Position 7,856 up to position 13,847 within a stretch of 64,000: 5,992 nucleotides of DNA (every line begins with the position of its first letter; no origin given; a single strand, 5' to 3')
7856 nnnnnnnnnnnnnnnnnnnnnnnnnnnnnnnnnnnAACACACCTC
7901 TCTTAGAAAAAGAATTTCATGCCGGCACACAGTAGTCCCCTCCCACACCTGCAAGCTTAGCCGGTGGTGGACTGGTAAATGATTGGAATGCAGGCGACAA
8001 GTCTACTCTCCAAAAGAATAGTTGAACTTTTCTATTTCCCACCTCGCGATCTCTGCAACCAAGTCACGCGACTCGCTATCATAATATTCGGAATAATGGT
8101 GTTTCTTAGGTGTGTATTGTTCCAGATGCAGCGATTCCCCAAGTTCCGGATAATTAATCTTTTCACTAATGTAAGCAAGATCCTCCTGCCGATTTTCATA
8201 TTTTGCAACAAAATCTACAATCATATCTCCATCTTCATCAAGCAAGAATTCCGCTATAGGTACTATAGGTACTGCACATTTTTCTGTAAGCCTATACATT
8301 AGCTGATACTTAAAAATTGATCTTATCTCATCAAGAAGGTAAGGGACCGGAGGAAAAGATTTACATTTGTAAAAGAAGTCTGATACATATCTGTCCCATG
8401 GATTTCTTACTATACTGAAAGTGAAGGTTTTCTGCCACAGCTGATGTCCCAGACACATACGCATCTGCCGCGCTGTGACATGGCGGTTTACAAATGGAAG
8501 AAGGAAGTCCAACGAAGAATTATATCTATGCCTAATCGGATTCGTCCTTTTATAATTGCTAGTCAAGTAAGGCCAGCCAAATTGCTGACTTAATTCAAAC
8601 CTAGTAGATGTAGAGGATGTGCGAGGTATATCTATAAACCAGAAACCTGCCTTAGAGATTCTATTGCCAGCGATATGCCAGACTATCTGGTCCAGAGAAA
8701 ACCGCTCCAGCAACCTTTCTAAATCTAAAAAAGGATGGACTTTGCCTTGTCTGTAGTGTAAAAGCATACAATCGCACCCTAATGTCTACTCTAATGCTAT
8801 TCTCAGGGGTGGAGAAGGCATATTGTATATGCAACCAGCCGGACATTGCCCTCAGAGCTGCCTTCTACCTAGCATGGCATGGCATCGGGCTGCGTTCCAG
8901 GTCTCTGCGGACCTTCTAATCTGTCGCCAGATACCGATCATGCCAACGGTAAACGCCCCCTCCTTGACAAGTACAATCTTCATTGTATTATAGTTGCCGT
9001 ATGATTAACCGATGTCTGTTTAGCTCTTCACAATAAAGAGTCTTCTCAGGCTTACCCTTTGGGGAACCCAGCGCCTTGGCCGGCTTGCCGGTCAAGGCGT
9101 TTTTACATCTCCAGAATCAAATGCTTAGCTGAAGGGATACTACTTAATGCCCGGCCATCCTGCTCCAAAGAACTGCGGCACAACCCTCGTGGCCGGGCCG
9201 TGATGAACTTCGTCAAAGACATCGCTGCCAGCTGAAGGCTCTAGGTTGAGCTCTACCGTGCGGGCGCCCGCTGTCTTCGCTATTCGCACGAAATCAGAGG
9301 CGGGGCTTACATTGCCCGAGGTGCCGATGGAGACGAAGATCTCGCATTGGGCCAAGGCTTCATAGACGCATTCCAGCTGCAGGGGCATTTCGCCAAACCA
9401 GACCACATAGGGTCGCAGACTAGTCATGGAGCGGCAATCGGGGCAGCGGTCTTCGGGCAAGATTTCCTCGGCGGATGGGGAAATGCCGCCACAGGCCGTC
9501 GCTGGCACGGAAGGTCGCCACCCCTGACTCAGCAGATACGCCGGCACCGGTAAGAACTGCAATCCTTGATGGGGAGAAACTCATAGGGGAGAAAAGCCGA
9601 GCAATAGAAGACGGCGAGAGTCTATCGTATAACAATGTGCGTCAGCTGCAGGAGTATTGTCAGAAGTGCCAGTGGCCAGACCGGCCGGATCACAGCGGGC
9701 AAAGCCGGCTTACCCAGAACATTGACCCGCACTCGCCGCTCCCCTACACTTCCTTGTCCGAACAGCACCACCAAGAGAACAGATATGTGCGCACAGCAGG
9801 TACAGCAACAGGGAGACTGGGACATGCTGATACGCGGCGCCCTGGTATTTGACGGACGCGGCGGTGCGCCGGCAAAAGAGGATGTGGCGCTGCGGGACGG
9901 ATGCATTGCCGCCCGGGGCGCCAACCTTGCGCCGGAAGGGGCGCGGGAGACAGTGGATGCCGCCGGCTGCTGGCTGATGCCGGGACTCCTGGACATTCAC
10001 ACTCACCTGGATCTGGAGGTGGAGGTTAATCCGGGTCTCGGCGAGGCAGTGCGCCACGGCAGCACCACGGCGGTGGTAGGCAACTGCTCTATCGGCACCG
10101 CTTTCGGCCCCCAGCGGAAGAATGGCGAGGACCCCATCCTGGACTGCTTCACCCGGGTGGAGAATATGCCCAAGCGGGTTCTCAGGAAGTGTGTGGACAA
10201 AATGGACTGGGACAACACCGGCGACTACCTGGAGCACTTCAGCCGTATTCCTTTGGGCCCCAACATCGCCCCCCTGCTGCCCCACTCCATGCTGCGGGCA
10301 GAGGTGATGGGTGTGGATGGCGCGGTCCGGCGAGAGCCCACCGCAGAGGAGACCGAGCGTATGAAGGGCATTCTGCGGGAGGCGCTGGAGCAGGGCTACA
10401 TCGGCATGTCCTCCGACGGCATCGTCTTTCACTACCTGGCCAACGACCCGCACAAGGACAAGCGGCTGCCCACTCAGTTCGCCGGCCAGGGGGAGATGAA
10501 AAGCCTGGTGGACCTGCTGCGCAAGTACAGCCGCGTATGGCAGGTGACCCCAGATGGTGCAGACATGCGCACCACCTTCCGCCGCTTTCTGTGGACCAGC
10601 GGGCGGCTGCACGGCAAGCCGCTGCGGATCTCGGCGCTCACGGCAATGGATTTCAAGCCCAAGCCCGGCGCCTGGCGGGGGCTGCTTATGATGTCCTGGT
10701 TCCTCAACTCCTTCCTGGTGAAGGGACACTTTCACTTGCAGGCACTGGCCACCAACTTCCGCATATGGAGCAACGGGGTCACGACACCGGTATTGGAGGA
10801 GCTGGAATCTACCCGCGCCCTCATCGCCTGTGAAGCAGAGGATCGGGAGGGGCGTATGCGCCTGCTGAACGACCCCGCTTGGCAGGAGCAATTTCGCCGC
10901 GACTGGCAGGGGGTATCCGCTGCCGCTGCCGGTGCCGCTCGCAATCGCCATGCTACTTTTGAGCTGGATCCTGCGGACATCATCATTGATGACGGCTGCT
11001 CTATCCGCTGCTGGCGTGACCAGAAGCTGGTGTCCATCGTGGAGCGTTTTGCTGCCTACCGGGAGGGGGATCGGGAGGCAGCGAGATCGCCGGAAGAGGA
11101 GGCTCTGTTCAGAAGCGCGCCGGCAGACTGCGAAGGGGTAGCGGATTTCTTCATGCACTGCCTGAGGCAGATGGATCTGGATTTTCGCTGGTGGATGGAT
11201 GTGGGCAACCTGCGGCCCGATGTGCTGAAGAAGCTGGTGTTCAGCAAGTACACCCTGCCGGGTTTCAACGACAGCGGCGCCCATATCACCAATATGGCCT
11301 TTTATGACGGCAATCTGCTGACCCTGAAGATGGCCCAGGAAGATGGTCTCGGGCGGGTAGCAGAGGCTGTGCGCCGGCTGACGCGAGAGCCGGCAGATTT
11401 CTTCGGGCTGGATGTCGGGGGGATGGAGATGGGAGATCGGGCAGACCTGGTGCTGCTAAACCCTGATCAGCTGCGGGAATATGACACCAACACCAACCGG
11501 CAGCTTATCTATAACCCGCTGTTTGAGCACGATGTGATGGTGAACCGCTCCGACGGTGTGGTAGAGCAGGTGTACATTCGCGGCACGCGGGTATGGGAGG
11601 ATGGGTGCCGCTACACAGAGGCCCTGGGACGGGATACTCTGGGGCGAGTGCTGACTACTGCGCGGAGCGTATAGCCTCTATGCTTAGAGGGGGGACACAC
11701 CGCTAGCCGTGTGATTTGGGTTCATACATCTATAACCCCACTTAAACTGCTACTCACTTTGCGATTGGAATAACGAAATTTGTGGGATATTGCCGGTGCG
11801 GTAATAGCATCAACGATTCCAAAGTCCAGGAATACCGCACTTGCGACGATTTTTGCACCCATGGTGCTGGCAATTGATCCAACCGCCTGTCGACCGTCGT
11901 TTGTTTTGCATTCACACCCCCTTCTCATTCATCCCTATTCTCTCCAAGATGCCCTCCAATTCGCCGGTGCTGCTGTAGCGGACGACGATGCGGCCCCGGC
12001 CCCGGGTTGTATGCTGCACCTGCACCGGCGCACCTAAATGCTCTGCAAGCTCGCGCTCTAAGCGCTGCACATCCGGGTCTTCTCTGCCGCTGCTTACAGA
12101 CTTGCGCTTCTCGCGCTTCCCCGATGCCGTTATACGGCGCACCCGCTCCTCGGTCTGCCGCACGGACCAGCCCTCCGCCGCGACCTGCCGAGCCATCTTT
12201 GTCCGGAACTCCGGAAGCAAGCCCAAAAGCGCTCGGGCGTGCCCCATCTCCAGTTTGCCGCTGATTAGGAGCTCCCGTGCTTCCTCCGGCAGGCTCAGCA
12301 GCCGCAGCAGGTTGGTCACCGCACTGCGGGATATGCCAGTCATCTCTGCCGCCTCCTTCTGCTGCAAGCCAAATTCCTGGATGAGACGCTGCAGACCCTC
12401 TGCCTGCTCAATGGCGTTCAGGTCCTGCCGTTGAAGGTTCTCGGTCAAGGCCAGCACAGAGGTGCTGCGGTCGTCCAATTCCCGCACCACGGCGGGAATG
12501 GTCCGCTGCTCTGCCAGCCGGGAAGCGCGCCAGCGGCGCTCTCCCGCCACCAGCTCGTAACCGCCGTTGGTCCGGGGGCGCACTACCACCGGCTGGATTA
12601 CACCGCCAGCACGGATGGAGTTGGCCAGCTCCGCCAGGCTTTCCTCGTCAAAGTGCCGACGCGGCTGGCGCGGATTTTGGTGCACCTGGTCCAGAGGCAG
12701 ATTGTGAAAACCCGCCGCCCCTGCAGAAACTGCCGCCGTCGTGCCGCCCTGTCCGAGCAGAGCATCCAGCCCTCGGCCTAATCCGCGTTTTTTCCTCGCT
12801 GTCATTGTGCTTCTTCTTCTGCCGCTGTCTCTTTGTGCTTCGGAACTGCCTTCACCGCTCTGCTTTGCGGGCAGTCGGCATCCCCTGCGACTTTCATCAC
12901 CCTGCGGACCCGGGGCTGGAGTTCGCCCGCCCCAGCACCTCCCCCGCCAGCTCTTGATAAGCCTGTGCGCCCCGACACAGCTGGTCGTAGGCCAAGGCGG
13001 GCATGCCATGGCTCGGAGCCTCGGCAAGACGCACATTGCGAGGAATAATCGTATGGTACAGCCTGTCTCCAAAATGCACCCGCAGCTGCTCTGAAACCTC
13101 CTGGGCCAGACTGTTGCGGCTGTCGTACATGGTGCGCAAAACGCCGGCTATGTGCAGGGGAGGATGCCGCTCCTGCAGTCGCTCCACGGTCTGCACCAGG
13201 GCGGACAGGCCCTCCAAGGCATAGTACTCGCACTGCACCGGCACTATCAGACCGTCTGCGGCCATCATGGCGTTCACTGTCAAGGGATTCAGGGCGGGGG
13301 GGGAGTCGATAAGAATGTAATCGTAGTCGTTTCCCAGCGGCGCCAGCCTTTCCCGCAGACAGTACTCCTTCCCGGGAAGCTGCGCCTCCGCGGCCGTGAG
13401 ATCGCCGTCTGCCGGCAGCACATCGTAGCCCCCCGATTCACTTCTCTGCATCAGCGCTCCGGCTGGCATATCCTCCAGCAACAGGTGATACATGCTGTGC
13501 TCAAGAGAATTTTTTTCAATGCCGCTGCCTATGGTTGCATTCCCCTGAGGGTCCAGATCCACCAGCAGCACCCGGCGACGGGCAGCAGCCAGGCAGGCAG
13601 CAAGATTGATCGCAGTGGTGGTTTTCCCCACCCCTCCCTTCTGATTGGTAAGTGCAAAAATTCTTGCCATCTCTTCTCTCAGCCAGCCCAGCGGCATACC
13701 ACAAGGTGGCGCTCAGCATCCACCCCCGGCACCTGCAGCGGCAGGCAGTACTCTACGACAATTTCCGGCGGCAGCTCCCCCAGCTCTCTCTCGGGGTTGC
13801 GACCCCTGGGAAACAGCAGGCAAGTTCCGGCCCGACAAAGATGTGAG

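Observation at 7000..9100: Low-GC islet with tandemly duplicated sulfotransferase paralogs, one with degenerate PAPS-binding motifs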

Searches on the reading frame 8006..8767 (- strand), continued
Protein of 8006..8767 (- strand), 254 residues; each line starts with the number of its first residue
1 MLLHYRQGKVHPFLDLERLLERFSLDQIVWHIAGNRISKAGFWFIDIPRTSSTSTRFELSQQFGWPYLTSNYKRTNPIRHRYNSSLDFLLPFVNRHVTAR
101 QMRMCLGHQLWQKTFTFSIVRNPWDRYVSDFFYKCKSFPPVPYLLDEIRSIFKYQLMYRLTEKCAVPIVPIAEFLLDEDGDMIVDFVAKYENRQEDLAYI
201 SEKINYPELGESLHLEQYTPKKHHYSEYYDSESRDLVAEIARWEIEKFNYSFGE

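Call 92: search_protein_families(library=pfam, proteins=[P0268, P0273, P0274, P0276, P0279, P0280, P0282, P0290, P0343, P0350], max_evalue=0.0001)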
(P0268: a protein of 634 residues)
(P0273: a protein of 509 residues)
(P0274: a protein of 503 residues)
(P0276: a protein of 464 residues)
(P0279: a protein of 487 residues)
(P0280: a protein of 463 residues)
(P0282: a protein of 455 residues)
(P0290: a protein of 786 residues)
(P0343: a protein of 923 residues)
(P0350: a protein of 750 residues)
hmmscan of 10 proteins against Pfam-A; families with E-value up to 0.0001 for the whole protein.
P0268 (634 aa): 2 families
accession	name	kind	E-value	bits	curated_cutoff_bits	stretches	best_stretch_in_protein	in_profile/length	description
PF05050.19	Methyltransf_21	-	1.1e-12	48.9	22.7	1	208-367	4-172/173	Methyltransferase FkbM domain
PF03567.20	Sulfotransfer_2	-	4.6e-11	43.8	22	1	485-630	75-252/252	Sulfotransferase family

P0273 (509 aa): 3 families
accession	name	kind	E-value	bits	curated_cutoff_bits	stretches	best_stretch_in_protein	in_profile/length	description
PF05050.19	Methyltransf_21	-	1.2e-12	48.7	22.7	1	81-237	2-173/173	Methyltransferase FkbM domain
PF03567.20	Sulfotransfer_2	-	5.4e-11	43.5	22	1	292-501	7-252/252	Sulfotransferase family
PF02810.21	SEC-C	-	7.1e-05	23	20.4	0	4-22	1-19/19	SEC-C motif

P0274 (503 aa): 2 families
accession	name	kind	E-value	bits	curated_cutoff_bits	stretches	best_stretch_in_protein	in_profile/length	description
PF10364.14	NKWYS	-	2.1e-09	37.9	25.1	1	129-254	15-139/139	Putative capsular polysaccharide synthesis protein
PF03567.20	Sulfotransfer_2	-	7.4e-08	33.3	22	1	356-498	75-251/252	Sulfotransferase family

P0276 (464 aa): 1 family
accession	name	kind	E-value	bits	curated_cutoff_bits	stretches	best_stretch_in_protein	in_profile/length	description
PF03567.20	Sulfotransfer_2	-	9.5e-06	26.3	22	0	313-457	73-251/252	Sulfotransferase family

P0279 (487 aa): 0 families

P0280 (463 aa): 1 family
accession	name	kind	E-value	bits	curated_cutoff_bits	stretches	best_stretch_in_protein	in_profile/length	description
PF03567.20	Sulfotransfer_2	-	1e-07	32.8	22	1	322-462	78-252/252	Sulfotransferase family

P0282 (455 aa): 1 family
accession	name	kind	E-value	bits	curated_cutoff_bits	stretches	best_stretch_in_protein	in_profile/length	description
PF03567.20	Sulfotransfer_2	-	3.1e-09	37.8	22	1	300-449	68-251/252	Sulfotransferase family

P0290 (786 aa): 6 families
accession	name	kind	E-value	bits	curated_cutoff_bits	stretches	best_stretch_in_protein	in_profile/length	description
PF00535.33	Glycos_transf_2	-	3.6e-26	92.5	23.3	1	139-265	1-125/168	Glycosyl transferase family 2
PF13641.12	Glyco_tranf_2_3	-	3.6e-20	73.4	27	1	136-375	1-216/230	Glycosyltransferase like family 2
PF10111.15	Glyco_tranf_2_2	-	8.5e-16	58.7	27.3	1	139-239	1-102/276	Glycosyltransferase like family 2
PF02709.20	Glyco_transf_7C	-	1.3e-08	34.8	23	1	308-359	10-61/78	N-terminal domain of galactosyltransferase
PF03567.20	Sulfotransfer_2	-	3.7e-05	24.4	22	0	757-785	224-252/252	Sulfotransferase family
PF13632.12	Glyco_trans_2_3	-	6.3e-05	23.3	27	0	321-384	76-136/198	Glycosyl transferase family group 2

P0343 (923 aa): 3 families
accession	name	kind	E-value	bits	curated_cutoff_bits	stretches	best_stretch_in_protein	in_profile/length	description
PF03407.22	Nucleotid_trans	-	1.2e-15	58.5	22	1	487-631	3-159/208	Nucleotide-diphospho-sugar transferase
PF13489.12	Methyltransf_23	-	1.9e-05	24.9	27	1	306-399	97-163/164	Methyltransferase domain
PF08241.18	Methyltransf_11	-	4.9e-05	24.3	21.2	0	277-323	49-93/95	Methyltransferase domain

P0350 (750 aa): 2 families
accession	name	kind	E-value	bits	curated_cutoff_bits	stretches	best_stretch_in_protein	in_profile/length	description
PF03407.22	Nucleotid_trans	-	9.3e-16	58.9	22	1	314-495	3-168/208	Nucleotide-diphospho-sugar transferase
PF03567.20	Sulfotransfer_2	-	5.2e-05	23.9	22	0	592-746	58-251/252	Sulfotransferase family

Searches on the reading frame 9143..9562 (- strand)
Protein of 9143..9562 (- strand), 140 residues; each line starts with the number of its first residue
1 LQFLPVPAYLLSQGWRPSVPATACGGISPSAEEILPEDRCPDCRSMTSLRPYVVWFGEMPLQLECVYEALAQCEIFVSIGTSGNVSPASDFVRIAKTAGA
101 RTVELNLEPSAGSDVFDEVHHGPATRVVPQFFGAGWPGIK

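Call 6: search_protein_families(library=pfam, proteins=[window:9143-9562:-], max_evalue=1)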
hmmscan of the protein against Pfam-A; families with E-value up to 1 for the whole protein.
window:9143-9562:- (140 aa): 2 families
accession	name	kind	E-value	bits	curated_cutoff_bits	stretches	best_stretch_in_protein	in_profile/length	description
PF02146.23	SIR2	-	2.2e-09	37.9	24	1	37-87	131-180/180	Sir2 family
PF18073.7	Zn_ribbon_LapB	-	0.2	11.8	25.7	1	39-51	16-28/28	Rubredoxin metal binding domain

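Call 7: search_protein_families(library=ncbifam, proteins=[window:9143-9562:-], max_evalue=1)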
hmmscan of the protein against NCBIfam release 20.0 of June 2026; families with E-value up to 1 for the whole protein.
window:9143-9562:- (140 aa): 7 families
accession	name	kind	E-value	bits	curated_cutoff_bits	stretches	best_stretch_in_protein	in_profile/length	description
NF001755.0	PRK00481.1-5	equivalog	1.2e-36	126.1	318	1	22-132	156-266/278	Sir2 family NAD+-dependent deacetylase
NF001753.0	PRK00481.1-3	subfamily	6.4e-20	71.2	243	1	37-131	146-243/252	NAD-dependent protein deacylase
NF040867.1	prot_deacyl_CobB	equivalog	6e-17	61.7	320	1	37-131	144-238/242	NAD-dependent protein deacetylase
NF001754.0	PRK00481.1-4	equivalog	8.6e-10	38.1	252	1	39-127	146-236/244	NAD-dependent protein deacylase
NF010736.0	PRK14138.1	equivalog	4.3e-07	29.4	395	1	39-108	145-214/244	NAD-dependent deacetylase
NF001752.0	PRK00481.1-1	equivalog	0.0002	21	221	1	31-122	139-230/242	NAD-dependent protein deacylase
NF003738.0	PRK05333.1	equivalog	0.00063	18.7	305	1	39-108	188-257/295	NAD-dependent protein deacetylase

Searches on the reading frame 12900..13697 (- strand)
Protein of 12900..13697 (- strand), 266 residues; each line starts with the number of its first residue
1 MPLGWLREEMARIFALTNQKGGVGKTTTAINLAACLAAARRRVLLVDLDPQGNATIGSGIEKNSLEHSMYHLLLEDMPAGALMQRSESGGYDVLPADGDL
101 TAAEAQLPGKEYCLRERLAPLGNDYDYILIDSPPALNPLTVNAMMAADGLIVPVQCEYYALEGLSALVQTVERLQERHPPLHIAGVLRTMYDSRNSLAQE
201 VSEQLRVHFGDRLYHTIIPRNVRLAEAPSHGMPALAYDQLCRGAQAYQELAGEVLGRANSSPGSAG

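Call 28: list_cluster_members(proteins=[P0003, P0001, P0006, P0007, window:12900-13697:-, window:4572-5996:+, window:16823-18223:-, window:3902-4519:+, window:7135-7890:-, window:8006-8767:-])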
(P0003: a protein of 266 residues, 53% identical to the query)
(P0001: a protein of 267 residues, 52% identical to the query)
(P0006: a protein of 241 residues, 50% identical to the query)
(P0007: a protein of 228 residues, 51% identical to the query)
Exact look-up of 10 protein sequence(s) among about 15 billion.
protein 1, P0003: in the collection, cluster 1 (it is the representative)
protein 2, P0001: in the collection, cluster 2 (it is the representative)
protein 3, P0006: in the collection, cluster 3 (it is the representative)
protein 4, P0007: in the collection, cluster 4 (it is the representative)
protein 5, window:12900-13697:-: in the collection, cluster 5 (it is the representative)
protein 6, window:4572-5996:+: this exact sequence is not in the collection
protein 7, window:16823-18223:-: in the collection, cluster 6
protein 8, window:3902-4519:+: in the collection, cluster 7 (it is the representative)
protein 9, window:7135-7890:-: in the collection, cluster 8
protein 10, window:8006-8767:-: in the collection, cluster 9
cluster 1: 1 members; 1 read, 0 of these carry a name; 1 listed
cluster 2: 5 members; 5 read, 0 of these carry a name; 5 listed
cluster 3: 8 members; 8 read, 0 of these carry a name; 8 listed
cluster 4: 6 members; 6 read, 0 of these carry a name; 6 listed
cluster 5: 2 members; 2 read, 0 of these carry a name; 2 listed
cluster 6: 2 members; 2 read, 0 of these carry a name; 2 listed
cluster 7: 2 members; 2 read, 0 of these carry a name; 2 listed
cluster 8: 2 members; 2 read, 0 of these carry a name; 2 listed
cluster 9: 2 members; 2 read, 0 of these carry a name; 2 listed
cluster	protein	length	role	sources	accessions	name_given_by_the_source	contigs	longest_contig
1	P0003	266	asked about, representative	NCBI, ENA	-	-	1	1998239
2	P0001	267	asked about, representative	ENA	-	-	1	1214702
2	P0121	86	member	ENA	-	-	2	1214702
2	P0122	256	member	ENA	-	-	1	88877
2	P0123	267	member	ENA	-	-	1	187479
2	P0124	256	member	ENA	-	-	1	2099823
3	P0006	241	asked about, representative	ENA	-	-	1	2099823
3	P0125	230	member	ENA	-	-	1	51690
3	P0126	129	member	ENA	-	-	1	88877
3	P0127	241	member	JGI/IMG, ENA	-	-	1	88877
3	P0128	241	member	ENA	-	-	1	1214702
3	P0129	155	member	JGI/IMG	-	-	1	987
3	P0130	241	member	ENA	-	-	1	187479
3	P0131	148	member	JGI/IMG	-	-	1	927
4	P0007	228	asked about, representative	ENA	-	-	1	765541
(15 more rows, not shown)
